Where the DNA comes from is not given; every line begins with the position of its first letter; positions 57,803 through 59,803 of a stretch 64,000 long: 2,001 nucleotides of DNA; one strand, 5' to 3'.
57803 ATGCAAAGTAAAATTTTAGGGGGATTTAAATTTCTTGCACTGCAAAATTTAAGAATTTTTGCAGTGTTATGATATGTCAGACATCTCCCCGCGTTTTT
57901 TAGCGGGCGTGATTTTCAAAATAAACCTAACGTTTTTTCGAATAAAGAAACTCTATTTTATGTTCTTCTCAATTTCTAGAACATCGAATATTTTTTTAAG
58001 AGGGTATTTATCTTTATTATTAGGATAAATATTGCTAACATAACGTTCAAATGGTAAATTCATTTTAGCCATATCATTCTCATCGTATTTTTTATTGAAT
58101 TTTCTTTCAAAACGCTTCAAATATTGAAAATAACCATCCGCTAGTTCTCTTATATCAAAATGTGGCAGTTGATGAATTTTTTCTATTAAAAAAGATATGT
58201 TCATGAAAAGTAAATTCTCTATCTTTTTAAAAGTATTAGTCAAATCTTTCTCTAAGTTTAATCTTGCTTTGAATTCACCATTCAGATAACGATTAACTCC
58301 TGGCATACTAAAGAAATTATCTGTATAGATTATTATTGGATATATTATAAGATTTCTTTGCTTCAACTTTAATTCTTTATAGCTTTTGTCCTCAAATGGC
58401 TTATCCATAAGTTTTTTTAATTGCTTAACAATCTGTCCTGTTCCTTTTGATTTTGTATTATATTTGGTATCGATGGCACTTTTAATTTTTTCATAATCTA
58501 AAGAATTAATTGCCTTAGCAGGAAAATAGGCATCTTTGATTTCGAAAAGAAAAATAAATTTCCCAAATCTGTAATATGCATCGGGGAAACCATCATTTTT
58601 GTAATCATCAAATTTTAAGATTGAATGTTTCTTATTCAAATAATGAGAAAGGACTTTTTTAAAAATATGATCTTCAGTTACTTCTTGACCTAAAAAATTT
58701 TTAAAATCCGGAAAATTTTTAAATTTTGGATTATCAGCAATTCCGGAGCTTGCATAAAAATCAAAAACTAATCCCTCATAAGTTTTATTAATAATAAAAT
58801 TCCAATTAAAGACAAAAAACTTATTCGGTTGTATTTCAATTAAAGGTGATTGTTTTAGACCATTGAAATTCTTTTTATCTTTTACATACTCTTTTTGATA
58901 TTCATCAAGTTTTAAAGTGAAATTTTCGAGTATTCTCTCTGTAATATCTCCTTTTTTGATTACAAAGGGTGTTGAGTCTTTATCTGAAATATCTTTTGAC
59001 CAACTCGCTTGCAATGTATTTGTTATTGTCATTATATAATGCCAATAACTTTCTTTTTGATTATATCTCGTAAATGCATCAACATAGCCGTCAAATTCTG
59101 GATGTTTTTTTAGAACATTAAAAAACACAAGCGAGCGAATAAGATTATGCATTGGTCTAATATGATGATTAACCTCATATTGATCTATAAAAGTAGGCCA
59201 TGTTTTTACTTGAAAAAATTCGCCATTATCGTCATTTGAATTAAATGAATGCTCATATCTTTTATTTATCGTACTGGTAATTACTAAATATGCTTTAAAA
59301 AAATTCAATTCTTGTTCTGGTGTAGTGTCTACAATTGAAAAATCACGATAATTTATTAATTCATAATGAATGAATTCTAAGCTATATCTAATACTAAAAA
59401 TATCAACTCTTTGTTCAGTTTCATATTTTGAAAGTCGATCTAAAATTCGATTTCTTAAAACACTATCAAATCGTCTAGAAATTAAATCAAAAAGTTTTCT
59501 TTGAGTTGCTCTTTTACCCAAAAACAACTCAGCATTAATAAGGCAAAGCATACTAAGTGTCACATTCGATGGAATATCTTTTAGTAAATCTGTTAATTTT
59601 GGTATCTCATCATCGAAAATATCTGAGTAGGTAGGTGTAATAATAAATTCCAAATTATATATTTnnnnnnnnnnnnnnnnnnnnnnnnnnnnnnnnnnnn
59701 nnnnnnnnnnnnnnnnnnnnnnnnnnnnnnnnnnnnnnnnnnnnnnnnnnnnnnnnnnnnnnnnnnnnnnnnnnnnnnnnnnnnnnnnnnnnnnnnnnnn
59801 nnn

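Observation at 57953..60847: Candidate novel nuclease-based system: 566-aa protein with Shedu-like PD-(D/E)xK core and unassigned N-terminal region, a K/E/Q-rich repeat partner and a divergent small basic protein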

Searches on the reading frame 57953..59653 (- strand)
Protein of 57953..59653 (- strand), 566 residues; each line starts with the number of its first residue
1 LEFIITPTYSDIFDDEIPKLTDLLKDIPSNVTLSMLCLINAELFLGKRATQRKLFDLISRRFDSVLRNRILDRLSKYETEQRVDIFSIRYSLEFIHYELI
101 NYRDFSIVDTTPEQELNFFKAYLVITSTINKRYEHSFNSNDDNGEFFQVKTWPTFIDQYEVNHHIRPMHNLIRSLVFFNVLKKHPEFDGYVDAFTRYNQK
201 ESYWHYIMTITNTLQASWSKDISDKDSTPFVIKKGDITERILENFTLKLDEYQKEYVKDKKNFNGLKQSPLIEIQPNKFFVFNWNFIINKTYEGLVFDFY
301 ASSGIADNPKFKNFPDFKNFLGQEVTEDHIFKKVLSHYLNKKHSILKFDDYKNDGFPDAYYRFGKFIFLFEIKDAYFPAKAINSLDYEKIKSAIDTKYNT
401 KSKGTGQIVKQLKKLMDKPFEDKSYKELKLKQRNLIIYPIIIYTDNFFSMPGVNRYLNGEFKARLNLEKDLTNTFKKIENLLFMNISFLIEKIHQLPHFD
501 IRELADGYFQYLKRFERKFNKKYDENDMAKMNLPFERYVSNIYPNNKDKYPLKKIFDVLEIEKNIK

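Call 3: search_protein_families(library=pfam, proteins=[window:57953-59653:-], max_evalue=1)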
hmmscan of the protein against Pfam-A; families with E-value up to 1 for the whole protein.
window:57953-59653:- (566 aa): 1 family
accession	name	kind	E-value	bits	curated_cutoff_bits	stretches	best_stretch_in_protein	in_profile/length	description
PF19197.5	DUF5872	-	0.65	11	27.5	1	383-431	3-51/116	Family of unknown function (DUF5872)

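Call 4: search_protein_families(library=padloc, proteins=[window:57953-59653:-], max_evalue=1)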
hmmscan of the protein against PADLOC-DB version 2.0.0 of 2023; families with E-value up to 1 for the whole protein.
window:57953-59653:- (566 aa): 0 families

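Call 5: search_protein_families(library=ncbifam, proteins=[window:57953-59653:-], max_evalue=1)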
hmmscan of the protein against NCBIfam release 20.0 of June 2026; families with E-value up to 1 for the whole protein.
window:57953-59653:- (566 aa): 0 families

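Call 7: find_homologous_proteins(query=window:57953-59653:-)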
Query window:57953-59653:- (566 aa): 93 proteins with E <= 0.001 among 8000 candidates.
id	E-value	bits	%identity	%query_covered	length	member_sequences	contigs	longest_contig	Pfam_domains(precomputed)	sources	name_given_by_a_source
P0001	0.0e+0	1269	100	100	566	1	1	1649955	-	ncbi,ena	-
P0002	2.3e-220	751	60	100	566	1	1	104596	-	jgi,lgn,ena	-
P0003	4.8e-186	638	52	99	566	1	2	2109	-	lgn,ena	-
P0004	4.5e-165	569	49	99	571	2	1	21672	-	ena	-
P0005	4.6e-153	529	47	96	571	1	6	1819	-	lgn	-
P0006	1.6e-152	527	44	100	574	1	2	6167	-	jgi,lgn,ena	-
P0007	1.3e-151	524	46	96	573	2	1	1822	-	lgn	-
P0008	6.6e-150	519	44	100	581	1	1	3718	-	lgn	-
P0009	1.4e-148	514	45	99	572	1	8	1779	-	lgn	-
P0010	9.2e-148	511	45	96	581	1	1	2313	-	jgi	jgi:hypothetical protein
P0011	1.2e-145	505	53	78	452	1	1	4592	-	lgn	-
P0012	1.6e-141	491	43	100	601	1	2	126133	-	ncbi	-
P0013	1.5e-138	481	45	99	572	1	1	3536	-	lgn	-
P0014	8.6e-138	479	42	100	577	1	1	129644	-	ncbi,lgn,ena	-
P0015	2.5e-137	477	45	99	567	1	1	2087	-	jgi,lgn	jgi:hypothetical protein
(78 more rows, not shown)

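Call 11: find_encoding_contigs(protein=P0001, flank=10000, max_places=3)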
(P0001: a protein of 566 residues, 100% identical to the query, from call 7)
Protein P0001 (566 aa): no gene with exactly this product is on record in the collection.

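Call 12: find_encoding_contigs(protein=P0002, flank=10000, max_places=3)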
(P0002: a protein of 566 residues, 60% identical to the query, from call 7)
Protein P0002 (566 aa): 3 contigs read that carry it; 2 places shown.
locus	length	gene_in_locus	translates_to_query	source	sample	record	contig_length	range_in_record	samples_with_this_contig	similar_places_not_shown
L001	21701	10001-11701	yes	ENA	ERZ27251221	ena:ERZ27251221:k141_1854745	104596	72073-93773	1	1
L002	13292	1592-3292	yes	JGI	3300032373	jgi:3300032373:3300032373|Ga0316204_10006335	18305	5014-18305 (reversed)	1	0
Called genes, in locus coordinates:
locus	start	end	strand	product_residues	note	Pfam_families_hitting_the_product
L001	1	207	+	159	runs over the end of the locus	PF04002:RadC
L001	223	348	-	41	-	-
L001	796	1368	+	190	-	-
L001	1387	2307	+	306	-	-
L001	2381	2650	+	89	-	PF12728:HTH_17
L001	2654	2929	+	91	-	-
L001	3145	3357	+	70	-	-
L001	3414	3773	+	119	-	PF12599:DUF3768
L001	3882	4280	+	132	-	-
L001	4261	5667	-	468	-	PF02534:T4SS-DNA_transf, PF10412:TrwB_AAD_bind, PF12696:TraG-D_C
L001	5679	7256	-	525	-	-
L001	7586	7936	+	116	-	PF21983:NikA-like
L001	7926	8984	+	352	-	PF03432:Relaxase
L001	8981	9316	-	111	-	-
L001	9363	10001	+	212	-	-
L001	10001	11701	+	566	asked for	-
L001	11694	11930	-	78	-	-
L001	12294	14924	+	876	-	PF08751:TrwC, PF00270:DEAD (faint), PF13604:AAA_30, PF01443:Viral_helicase1 (weak), PF13245:AAA_19, PF22232:TraI_hel_assoc_N (weak)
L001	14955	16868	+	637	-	-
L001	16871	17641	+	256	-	-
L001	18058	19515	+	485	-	PF13356:Arm-DNA-bind_3, PF22022:Phage_int_M (weak), PF00589:Phage_integrase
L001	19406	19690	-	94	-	-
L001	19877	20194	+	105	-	PF01381:HTH_3 (weak)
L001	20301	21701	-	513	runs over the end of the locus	-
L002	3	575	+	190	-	?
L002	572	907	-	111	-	-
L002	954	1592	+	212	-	-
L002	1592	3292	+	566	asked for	-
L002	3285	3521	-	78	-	-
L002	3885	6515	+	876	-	PF08751:TrwC, PF00270:DEAD (faint), PF13604:AAA_30, PF01443:Viral_helicase1 (weak), PF13245:AAA_19, PF22232:TraI_hel_assoc_N (weak)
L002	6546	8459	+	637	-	-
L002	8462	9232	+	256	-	-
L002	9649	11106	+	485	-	PF13356:Arm-DNA-bind_3, PF22022:Phage_int_M (weak), PF00589:Phage_integrase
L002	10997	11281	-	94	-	-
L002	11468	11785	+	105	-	PF01381:HTH_3 (weak)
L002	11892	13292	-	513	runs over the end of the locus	-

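Call 16: find_related_loci(query=A2, collection=genome_contigs, flank=10000)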
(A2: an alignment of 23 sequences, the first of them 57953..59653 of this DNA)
Query A2 (566 aa) in genome_contigs; peptide patterns used: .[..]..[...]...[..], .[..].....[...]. (x = any residue, [..] = any of these).
43 stretches matched a pattern; 28 encode a relative of the query (tblastn E <= 1e-3); 28 distinct loci.
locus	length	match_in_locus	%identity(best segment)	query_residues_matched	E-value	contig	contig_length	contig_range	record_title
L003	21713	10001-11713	43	1-565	1e-145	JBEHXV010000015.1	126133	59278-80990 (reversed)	MAG: Bacteroidota bacterium isolate ES1.bin.99 NODE_151_length_126133_cov_5.799483, whole genome shotgun sequence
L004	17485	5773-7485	42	1-565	3e-142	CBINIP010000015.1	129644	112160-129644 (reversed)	MAG TPA_asm: uncultured Pontibacter sp. isolate SRR16817047_binner12_Refined_5 genome assembly, contig: ERZ27392949.72,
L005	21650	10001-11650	40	1-544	2e-138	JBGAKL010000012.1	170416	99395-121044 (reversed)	MAG: Cyclobacteriaceae bacterium isolate MAG_AAO_H125.7 AAOH125-7_opera_contig_397, whole genome shotgun sequence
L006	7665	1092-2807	41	1-565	5e-132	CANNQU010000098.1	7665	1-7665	MAG: Bacteroidetes bacterium isolate RH-9nov16-184 genome assembly, contig: RH-9nov16-C24769, whole genome shotgun seque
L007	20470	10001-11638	42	1-543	1e-127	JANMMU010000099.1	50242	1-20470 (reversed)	MAG: Segetibacter sp. isolate OTE_58_metabat_457 OTE_58_k141_4820050, whole genome shotgun sequence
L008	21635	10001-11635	39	1-540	6e-127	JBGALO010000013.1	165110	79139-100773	MAG: Cyclobacteriaceae bacterium isolate MAG_AAO_H125.46 AAOH125-46_opera_contig_414, whole genome shotgun sequence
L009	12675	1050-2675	40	1-537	4e-122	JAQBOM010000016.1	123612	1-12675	MAG: Mucilaginibacter sp. isolate RYN_320 scaffold_37464, whole genome shotgun sequence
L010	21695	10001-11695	38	6-560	2e-121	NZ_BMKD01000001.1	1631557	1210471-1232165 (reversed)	Mucilaginibacter rubeus strain CGMCC 1.15913 sequence01, whole genome shotgun sequence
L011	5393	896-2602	38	1-565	2e-116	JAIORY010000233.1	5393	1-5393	MAG: Bacteroidales bacterium isolate SMBSF30 20075_Bin_4_contigs_1_c_000000001342, whole genome shotgun sequence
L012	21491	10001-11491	40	1-493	1e-113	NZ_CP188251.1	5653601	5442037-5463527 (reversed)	Mucilaginibacter sp. McL0603 chromosome, complete genome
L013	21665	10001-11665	38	1-548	2e-113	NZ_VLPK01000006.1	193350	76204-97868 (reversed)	Mucilaginibacter corticis strain MAH-19 contig6, whole genome shotgun sequence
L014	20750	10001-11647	39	1-541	3e-111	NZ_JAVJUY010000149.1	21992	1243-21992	MAG: Fulvivirga sp. isolate C1-SOL-13 k141_44097, whole genome shotgun sequence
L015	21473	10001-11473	39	1-490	5e-106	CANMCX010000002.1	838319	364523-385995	uncultured Marinifilum sp. isolate 1640.fasta genome assembly, contig: NODE_2, whole genome shotgun sequence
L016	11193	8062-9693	38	1-542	5e-106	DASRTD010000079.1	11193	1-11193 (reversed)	MAG TPA_asm: Mucilaginibacter sp. isolate SMAG_U6618 k141_108568, whole genome shotgun sequence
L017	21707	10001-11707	34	1-565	4e-103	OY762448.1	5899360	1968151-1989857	MAG: uncultured Saccharicrinis sp. isolate c9c340fe-a570-42b7-a85c-9d48397bd338 genome assembly, chromosome: 1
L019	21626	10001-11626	37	1-538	2e-97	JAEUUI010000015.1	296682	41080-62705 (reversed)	MAG: Cyclobacteriaceae bacterium isolate new MAG-351 k141_350718, whole genome shotgun sequence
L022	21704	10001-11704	33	1-564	1e-80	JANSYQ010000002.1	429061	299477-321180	MAG: bacterium isolate bin.55 k141_928516_length_429061_cov_18.9726, whole genome shotgun sequence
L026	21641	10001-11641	39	1-542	4e-125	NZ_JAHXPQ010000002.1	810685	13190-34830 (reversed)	Mucilaginibacter rivuli strain HMF5004 2, whole genome shotgun sequence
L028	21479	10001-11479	30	1-492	3e-45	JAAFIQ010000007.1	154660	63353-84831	MAG: Bacteroidetes bacterium isolate bin65.metabat.ball.129 WN_Bacteroidetes_3_scaffold_7, whole genome shotgun sequence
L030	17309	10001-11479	31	1-492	1e-49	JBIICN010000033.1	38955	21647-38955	MAG: Bacteroidia bacterium isolate ME2000-08-01pf_3300043466_group1_bin14 Rohwer_bin419_scaffold_508_c1, whole genome sh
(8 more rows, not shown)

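Call 18: predict_structure(alignment_id=A1)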
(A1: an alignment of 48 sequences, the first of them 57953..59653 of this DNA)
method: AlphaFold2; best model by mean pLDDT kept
length: 566 residues; sequences in the alignment: 48
mean_pLDDT: 90.2   pTM: 0.89
mean pLDDT of the five models: 90.2, 90.1, 90.1, 89.5, 89.6
residues with pLDDT >= 90: 399; 70-90: 137; 50-70: 26; < 50: 4
segments of 3 or more residues with pLDDT < 50: none
pLDDT, mean of each block of 10 residues (from residue 1): 86 95 97 95 85 94 96 84 90 95 94 98 95 78 80 87 81 93 93 95 91 78 60 86 93 80 84 90 92 93 95 93 95 95 94 90 97 91 91 96 95 96 96 98 93 96 92 95 95 81 96 96 92 94 67 87 67
secondary structure, 60 per line:
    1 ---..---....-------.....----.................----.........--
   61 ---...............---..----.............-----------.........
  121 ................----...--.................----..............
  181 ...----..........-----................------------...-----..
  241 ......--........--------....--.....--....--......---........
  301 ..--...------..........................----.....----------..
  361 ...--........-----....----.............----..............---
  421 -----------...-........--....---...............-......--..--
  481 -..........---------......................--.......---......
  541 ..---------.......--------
elements in order: H9-12 H20-24 H29-45 H50-58 H64-78 H88-100 H112-136 H146-162 H167-183 H188-197 H203-218 E231-233 H239-245 H249-256 H265-268 E271-275 E278-281 H284-289 H293-302 H314-339 E344-348 E359-363 E366-373 H379-382 H387-398 H405-417 E436-443 H446-449 H453-467 H469-474 E482-485 H486-491 H501-522 H525-531 H535-542 H552-558

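Call 23: fold_search(model_id=the predicted structure, library=pdb)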
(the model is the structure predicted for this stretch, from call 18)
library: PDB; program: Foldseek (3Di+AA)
matches with E <= 10: 164; with E <= 0.001: 0
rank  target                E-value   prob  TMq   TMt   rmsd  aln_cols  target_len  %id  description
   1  2p14                  2.8e-02  0.94  0.17  0.41   9.4       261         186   16  Crystal structure of small subunit (R.BspD6I2) of the heterodimeric restriction endonuclease R.BspD6I (released 2008-03-11)
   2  5lhc_A                6.4e-02  0.38  0.21  0.20  22.7       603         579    8  The structure of D456A mutant of Nt.BspD6I nicking endonuclease at 0.24 nm resolution . (released 2017-08-16)
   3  5liq_A                7.7e-02  0.30  0.20  0.19  23.4       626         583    9  The structure of C160S,C508S,C578S mutant of Nt.BspD6I nicking endonuclease at 0.185 nm resolution . (released 2017-08-02)
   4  7z1l_O                1.4e-01  0.06  0.09  0.09  25.3       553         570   10  Structure of yeast RNA Polymerase III Pre-Termination Complex (PTC) (released 2022-08-31)
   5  6qnz_B                1.5e-01  0.23  0.20  0.20  22.9       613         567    7  Crystal structure of the site-specific DNA nickase N.BspD6I E418A Mutant (released 2020-03-04)
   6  9dkh_A                1.9e-01  0.05  0.10  0.05  31.9       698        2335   12  CryoEM structures of yeast cytoplasmic dynein in the presence of ATP and Lis1. (released 2025-05-28)
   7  5liz                  2.7e-01  0.12  0.17  0.16  22.7       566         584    8  The structure of Nt.BspD6I nicking endonuclease with all cysteines mutated by serine residues at 0.19 nm resolution . (released 2017-08-02)
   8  5lhc_B                2.8e-01  0.16  0.20  0.19  22.7       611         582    9  The structure of D456A mutant of Nt.BspD6I nicking endonuclease at 0.24 nm resolution . (released 2017-08-16)
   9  6qnz_A                3.2e-01  0.16  0.20  0.20  22.9       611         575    8  Crystal structure of the site-specific DNA nickase N.BspD6I E418A Mutant (released 2020-03-04)
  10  5liq_B                3.6e-01  0.14  0.19  0.19  22.9       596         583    9  The structure of C160S,C508S,C578S mutant of Nt.BspD6I nicking endonuclease at 0.185 nm resolution . (released 2017-08-02)
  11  2ewf                  4.8e-01  0.11  0.18  0.18  21.7       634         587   10  Crystal structure of the site-specific DNA nickase N.BspD6I (released 2006-11-21)
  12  9dmw_A                5.0e-01  0.02  0.10  0.04  31.8       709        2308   11  CryoEM structures of yeast cytoplasmic dynein in the presence of ATP and Lis1. (released 2025-06-04)
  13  1ob9                  5.5e-01  0.51  0.07  0.29   9.6        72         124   14  Holliday Junction Resolving Enzyme (released 2004-10-15)
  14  9hny_DI               7.3e-01  0.05  0.12  0.15  21.2       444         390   11  Mitoribosomal small subunit in complex with Mettl15 and Mettl17 (released 2025-03-26)
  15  9nxx_D                8.9e-01  0.28  0.17  0.24  17.3       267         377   12  LmuA_conformation 1 (released 2025-12-17)
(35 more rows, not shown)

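Call 24: search_protein_families(library=pfam, alignment_id=A1, max_evalue=1)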
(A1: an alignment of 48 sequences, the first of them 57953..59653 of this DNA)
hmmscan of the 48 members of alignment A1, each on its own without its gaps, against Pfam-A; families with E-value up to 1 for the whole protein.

A. member 1, window:57953-59653:- (566 aa): 1 family
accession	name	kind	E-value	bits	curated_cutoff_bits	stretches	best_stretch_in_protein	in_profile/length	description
PF19197.5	DUF5872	-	0.65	11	27.5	1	383-431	3-51/116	Family of unknown function (DUF5872)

B. families by the number of members that match (of 48 scanned): 33 families (the first 25 are shown)
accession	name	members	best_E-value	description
PF12247.13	MKT1_N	4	0.024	Temperature dependent protein affecting M2 dsRNA replication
PF09185.15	DUF1948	2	0.023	Domain of unknown function (DUF1948)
PF25416.1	GRHL1_C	2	0.037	GRHL1-like, C-terminal domain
PF13635.12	DUF4143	1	0.00015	Domain of unknown function (DUF4143)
PF04003.17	Utp12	1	0.0039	Dip2/Utp12 Family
PF25758.1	TPR_IPO11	1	0.012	Importin-11-like, TPR repeats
PF20216.3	DUF6576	1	0.036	Family of unknown function (DUF6576)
PF06328.17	Lep_receptor_Ig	1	0.037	Ig-like C2-type domain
PF23420.1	DUF7108_C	1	0.046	DUF7108, C-terminal domain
PF24108.1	DUF7383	1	0.048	Family of unknown function (DUF7383)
PF10429.15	Mtr2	1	0.07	Nuclear pore RNA shuttling protein Mtr2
PF08031.17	BBE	1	0.072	Berberine and berberine like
PF06114.19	Peptidase_M78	1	0.072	IrrE N-terminal-like domain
PF22440.1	SirC_C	1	0.082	SirC C-terminal domain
PF03561.21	Allantoicase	1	0.1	Allantoicase repeat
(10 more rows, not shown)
